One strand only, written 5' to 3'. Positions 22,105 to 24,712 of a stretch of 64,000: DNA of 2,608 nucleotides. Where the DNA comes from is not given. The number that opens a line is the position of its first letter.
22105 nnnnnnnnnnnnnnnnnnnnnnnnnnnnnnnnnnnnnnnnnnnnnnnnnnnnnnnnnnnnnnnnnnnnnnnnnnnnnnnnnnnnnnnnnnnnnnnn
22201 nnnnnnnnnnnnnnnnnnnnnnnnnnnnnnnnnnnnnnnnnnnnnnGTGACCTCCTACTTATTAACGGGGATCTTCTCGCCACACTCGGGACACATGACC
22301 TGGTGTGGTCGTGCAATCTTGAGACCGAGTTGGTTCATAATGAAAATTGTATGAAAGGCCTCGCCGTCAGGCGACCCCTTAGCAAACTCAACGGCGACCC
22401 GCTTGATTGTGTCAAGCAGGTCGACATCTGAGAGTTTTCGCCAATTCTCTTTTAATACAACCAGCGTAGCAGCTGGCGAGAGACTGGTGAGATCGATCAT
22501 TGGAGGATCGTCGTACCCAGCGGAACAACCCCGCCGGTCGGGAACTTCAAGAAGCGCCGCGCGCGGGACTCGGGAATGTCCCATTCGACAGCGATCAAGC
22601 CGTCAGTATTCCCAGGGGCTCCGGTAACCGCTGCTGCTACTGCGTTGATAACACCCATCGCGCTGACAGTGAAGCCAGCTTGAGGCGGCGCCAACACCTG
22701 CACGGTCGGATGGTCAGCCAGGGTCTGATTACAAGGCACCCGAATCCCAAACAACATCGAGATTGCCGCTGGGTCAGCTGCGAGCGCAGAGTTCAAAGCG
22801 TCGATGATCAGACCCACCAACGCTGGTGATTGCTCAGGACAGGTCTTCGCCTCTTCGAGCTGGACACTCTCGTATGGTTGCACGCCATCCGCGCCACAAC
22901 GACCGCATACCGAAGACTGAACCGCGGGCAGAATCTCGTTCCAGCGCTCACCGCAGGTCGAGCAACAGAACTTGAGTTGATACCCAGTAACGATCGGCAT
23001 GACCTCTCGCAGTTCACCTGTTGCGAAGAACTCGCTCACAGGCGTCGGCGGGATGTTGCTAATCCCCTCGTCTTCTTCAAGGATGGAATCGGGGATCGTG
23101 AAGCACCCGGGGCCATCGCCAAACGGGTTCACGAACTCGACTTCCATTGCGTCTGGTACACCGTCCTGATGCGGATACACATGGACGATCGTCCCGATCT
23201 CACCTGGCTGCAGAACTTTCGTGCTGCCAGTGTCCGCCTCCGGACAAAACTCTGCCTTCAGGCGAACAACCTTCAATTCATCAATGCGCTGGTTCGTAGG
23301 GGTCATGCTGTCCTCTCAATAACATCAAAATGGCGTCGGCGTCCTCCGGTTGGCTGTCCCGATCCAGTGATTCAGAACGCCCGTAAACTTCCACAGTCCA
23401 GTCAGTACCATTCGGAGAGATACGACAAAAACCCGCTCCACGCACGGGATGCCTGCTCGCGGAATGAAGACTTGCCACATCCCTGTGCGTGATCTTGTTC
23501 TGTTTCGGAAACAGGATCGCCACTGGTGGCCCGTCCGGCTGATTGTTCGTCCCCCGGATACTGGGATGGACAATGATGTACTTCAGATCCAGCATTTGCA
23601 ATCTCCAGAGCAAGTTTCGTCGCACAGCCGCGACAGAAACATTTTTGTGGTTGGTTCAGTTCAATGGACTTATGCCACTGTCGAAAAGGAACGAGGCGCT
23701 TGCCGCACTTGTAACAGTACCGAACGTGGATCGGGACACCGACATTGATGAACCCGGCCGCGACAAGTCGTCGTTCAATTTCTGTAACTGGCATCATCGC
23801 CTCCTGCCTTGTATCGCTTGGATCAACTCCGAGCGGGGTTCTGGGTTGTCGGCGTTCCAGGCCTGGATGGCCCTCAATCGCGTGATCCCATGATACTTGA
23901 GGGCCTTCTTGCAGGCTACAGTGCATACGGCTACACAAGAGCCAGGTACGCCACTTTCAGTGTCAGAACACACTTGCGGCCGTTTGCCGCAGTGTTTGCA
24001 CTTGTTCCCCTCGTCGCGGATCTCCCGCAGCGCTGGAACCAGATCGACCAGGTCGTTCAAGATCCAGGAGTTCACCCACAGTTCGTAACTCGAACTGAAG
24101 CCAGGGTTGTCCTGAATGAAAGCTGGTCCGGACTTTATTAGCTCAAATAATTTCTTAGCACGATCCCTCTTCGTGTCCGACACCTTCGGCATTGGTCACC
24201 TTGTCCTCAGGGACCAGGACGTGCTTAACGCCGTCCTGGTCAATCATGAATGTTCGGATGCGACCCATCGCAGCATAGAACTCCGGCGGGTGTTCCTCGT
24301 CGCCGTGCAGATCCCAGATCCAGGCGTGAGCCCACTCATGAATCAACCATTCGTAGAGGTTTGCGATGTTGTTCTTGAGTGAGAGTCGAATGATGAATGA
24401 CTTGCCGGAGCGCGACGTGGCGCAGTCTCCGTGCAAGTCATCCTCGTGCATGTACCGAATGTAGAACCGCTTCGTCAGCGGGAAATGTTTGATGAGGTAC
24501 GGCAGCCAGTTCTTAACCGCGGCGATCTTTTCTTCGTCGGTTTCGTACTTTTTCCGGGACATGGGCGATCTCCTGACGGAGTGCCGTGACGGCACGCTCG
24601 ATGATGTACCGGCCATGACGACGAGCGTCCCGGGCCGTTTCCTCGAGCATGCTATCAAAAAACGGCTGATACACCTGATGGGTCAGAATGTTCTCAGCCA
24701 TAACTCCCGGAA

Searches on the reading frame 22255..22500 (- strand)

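Call 59: search_protein_families(library=pfam, proteins=[window:22255-22500:-], max_evalue=0.01)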
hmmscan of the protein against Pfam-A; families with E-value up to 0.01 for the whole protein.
window:22255-22500:- (81 aa): 1 family
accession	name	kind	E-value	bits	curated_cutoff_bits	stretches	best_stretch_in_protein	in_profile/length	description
PF24441.1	DUF7560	-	0.0059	16.7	27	1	65-80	3-18/44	Family of unknown function (DUF7560)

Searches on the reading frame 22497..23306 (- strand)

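Call 59: search_protein_families(library=pfam, proteins=[window:22497-23306:-], max_evalue=0.01)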
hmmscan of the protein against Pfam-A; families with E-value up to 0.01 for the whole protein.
window:22497-23306:- (269 aa): 1 family
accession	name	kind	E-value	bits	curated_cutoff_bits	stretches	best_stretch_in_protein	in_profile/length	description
PF16277.11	DUF4926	-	1.2e-05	25.1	29.1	1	25-64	15-43/57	Domain of unknown function (DUF4926)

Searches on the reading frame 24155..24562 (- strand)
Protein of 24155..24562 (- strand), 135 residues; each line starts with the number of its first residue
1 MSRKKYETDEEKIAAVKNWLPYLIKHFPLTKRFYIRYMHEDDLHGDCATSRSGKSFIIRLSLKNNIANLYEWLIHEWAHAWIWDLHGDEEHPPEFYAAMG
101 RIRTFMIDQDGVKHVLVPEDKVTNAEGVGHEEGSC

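Call 59: search_protein_families(library=pfam, proteins=[window:24155-24562:-], max_evalue=0.01)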
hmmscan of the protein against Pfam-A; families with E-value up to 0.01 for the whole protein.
window:24155-24562:- (135 aa): 1 family
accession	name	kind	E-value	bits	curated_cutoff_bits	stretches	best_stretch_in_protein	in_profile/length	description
PF10263.15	SprT-like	-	1.4e-06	28.5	25.6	1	45-105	34-98/108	SprT-like family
